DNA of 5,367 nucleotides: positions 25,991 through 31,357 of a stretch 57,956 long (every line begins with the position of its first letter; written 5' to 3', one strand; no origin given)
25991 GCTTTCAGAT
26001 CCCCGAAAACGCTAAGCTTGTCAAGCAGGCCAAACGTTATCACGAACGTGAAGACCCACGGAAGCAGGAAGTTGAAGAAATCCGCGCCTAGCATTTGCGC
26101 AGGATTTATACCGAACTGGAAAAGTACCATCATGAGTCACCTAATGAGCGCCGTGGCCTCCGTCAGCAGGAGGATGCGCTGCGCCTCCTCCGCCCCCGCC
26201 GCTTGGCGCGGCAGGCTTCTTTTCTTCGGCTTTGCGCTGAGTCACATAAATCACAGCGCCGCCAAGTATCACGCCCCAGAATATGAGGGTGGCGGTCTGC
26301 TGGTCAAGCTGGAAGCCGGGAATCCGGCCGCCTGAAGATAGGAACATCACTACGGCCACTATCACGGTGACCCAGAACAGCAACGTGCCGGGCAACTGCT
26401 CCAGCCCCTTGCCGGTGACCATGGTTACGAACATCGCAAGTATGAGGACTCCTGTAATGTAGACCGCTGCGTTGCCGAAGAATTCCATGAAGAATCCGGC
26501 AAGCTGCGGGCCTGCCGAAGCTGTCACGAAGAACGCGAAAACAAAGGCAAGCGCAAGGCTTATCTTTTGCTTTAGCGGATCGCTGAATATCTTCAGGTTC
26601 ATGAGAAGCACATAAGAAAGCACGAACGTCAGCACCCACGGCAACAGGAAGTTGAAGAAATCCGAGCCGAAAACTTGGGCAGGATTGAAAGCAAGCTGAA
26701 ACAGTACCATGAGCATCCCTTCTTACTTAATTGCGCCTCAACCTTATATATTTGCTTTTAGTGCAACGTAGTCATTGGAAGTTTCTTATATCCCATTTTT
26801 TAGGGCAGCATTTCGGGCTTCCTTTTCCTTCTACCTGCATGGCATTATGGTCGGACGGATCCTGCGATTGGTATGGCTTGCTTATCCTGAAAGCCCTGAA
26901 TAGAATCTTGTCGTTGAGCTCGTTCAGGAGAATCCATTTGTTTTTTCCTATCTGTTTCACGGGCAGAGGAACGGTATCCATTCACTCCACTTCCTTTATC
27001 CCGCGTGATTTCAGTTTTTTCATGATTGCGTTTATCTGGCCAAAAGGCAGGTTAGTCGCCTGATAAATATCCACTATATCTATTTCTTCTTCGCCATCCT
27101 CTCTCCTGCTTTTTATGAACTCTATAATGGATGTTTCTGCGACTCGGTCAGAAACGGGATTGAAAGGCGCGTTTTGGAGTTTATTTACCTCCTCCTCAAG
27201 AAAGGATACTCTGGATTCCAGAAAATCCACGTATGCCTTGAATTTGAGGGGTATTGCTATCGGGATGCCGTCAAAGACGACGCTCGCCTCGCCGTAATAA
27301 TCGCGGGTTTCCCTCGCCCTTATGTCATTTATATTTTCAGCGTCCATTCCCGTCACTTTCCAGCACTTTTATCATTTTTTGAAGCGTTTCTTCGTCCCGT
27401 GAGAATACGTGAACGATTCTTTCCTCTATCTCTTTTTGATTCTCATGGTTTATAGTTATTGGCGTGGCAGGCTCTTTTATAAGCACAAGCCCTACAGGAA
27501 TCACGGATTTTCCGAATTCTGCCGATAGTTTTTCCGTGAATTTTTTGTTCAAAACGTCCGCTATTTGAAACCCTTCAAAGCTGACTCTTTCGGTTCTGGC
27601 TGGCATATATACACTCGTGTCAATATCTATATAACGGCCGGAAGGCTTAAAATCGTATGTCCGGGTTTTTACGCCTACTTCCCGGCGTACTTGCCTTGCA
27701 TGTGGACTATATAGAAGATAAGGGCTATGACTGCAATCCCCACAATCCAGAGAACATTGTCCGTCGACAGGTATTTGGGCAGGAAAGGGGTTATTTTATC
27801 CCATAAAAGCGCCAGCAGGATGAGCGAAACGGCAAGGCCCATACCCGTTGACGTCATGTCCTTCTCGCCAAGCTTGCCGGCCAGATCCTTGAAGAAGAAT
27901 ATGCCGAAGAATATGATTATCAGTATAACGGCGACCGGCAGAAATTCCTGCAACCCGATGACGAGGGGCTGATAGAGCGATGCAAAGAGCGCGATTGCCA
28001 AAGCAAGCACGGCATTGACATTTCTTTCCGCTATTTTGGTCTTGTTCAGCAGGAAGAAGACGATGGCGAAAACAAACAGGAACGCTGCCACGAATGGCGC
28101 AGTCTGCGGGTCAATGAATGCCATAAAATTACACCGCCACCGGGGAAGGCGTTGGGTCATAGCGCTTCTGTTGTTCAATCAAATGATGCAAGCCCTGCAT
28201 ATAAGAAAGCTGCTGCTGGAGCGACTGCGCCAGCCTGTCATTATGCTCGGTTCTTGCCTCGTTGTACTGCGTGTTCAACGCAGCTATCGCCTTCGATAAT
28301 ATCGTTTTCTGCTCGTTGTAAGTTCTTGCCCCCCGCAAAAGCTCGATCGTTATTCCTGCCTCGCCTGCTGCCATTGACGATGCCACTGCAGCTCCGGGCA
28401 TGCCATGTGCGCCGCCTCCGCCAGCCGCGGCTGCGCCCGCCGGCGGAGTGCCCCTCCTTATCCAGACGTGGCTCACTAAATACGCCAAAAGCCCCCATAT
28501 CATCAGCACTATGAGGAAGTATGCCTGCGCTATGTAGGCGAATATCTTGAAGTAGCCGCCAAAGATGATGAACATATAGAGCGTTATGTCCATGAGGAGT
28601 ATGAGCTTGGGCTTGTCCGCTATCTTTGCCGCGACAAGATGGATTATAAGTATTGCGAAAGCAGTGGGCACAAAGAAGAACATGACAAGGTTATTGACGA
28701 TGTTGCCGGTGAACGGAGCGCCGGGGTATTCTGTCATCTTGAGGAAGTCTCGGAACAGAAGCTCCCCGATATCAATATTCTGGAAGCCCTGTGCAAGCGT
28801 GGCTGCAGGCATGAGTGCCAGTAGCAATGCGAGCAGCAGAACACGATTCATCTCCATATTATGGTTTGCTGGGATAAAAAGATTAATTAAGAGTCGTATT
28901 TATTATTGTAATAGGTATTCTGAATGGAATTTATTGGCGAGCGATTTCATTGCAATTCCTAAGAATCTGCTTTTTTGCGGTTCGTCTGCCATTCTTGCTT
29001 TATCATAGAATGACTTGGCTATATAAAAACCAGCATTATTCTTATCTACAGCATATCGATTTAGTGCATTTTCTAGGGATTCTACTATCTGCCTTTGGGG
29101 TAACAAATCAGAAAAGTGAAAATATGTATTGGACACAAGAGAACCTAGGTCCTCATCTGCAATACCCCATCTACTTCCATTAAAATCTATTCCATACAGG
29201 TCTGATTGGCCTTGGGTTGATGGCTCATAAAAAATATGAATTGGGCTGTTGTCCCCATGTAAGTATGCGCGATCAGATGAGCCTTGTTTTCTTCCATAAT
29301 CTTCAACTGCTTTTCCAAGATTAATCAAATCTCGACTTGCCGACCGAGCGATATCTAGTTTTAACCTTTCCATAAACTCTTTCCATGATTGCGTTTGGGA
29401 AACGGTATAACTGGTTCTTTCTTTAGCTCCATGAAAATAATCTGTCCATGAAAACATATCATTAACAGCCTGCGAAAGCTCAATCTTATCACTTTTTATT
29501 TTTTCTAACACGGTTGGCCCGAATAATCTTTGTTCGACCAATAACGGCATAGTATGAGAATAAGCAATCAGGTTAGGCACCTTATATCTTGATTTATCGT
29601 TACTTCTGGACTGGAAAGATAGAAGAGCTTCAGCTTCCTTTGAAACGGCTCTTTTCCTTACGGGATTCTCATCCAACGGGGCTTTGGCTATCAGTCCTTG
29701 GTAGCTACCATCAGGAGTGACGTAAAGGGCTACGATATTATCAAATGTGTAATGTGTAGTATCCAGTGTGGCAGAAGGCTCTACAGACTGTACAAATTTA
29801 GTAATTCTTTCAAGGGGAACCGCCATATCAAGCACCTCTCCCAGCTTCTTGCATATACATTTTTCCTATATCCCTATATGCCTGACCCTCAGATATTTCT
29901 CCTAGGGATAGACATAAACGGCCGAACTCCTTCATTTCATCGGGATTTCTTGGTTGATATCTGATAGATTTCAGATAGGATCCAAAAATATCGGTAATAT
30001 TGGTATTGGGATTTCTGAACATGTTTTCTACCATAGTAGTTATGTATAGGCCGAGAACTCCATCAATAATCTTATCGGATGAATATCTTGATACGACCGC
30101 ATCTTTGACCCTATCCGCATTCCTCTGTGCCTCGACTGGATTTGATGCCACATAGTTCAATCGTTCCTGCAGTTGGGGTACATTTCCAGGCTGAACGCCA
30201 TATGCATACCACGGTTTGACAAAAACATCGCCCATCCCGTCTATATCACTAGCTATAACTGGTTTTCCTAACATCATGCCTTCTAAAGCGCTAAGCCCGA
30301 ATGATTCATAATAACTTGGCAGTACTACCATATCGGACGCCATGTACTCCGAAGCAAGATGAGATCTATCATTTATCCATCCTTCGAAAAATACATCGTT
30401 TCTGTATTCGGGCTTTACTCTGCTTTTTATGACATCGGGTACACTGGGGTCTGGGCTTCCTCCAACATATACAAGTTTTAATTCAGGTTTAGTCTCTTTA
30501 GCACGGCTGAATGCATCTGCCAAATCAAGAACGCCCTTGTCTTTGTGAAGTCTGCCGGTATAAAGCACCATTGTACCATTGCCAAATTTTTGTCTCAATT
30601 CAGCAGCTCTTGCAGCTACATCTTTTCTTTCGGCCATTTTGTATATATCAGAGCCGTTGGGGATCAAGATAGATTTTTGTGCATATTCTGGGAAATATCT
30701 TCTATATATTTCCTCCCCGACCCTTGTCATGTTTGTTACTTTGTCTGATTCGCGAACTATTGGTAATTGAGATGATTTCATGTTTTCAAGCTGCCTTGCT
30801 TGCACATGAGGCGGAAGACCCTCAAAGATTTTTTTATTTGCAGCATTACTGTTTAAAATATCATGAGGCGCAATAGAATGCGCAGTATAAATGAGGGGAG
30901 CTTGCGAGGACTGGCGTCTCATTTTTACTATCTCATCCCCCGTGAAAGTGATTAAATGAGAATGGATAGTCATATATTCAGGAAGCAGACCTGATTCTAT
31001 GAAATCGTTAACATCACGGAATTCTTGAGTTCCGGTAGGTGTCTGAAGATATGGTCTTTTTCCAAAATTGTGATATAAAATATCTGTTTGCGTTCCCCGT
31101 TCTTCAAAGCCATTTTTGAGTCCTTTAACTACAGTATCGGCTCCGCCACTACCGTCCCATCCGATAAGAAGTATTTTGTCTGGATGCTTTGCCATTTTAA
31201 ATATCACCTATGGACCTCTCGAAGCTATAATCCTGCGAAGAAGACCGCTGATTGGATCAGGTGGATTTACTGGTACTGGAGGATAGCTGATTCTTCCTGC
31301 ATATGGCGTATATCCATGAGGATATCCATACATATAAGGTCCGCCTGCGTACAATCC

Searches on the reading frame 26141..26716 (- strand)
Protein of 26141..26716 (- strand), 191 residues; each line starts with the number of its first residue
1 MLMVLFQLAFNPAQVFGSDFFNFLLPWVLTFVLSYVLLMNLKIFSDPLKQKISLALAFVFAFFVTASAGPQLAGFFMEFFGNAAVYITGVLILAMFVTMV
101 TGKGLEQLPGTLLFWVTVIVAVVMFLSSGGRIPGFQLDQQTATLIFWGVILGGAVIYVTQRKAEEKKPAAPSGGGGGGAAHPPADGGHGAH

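Call 21: search_protein_families(library=pfam, max_evalue=0.001, proteins=[window:26141-26716:-])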
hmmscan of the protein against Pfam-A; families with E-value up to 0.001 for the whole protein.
window:26141-26716:- (191 aa): 1 family
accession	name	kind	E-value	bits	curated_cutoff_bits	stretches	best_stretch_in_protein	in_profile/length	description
PF01027.25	Bax1-I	-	2.4e-05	24.6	34.1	1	13-161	31-172/207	Inhibitor of apoptosis-promoting Bax1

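Call 49: search_protein_families(library=ncbifam, max_evalue=0.01, proteins=[window:26141-26716:-])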
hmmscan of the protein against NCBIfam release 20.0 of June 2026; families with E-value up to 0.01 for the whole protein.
window:26141-26716:- (191 aa): 0 families

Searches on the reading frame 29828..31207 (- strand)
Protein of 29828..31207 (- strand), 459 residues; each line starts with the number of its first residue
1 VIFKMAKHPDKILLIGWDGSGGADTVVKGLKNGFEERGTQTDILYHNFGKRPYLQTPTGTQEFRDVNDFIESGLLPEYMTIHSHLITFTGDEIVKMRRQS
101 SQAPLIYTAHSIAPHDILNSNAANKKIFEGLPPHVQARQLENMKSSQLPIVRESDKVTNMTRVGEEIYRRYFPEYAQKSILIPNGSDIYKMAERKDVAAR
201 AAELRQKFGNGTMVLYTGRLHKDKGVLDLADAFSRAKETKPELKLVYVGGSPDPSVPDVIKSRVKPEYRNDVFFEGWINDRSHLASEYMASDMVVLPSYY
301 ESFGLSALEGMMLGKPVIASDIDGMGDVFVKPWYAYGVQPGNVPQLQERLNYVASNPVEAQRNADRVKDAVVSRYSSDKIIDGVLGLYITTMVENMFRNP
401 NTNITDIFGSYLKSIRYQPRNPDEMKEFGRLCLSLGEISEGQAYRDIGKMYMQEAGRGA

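Call 21: search_protein_families(library=pfam, max_evalue=0.001, proteins=[window:29828-31207:-])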
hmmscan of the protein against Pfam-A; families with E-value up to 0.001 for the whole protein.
window:29828-31207:- (459 aa): 4 families
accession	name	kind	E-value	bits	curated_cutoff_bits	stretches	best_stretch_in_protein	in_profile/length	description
PF00534.26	Glycos_transf_1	-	5.8e-26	91.5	26.4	1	208-362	12-163/172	Glycosyl transferases group 1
PF13692.12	Glyco_trans_1_4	-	4.6e-23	82.5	27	1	213-353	3-139/142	Glycosyl transferases group 1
PF20706.3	GT4-conflict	-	9.1e-13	48.4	26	1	205-375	191-376/385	Family 4 Glycosyltransferase in conflict systems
PF13439.12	Glyco_transf_4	-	3.5e-05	24.3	28.5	1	21-187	2-167/170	Glycosyltransferase Family 4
